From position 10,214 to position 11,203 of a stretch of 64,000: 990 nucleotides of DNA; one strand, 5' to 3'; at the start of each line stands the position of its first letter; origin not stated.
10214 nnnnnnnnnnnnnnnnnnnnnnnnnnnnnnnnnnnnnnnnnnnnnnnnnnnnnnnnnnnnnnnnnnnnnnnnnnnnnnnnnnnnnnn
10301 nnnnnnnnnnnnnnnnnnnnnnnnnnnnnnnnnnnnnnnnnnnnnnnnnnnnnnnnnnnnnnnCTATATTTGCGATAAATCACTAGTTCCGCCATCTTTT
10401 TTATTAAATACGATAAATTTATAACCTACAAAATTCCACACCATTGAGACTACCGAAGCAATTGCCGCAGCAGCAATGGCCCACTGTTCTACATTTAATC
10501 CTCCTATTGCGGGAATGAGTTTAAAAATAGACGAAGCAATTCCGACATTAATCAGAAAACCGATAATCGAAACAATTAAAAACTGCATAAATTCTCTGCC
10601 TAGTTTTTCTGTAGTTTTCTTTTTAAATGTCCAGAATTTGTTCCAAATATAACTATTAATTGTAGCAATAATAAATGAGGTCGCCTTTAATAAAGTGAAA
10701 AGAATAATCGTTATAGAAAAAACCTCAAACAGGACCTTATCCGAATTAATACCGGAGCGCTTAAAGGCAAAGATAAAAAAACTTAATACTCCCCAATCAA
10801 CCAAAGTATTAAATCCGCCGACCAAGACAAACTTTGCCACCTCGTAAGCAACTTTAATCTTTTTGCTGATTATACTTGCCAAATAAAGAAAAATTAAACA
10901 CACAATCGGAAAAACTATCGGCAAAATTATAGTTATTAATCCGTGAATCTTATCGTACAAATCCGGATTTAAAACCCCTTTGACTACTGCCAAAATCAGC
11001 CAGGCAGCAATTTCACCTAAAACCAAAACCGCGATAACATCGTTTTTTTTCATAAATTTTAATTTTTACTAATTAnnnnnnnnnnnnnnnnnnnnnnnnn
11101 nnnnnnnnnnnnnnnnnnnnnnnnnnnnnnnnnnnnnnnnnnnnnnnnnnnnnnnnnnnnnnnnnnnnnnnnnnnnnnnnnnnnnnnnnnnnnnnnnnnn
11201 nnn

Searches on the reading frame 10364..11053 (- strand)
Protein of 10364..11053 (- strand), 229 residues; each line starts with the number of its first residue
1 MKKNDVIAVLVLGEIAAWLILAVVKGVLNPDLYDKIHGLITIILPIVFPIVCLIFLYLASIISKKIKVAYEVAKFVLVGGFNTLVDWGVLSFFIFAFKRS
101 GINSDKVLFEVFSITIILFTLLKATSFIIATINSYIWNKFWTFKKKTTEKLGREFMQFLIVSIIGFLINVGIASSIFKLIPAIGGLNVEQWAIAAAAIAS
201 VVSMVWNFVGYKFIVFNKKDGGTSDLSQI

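Call 76: search_protein_families(library=pfam, proteins=[window:10364-11053:-], max_evalue=0.00001)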
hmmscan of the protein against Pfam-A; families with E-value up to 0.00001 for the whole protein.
window:10364-11053:- (229 aa): 1 family
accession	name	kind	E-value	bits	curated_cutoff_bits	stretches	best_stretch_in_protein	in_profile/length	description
PF04138.20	GtrA_DPMS_TM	-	5.5e-18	65.7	26.1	1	74-216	1-117/117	GtrA/DPMS, transmembrane domain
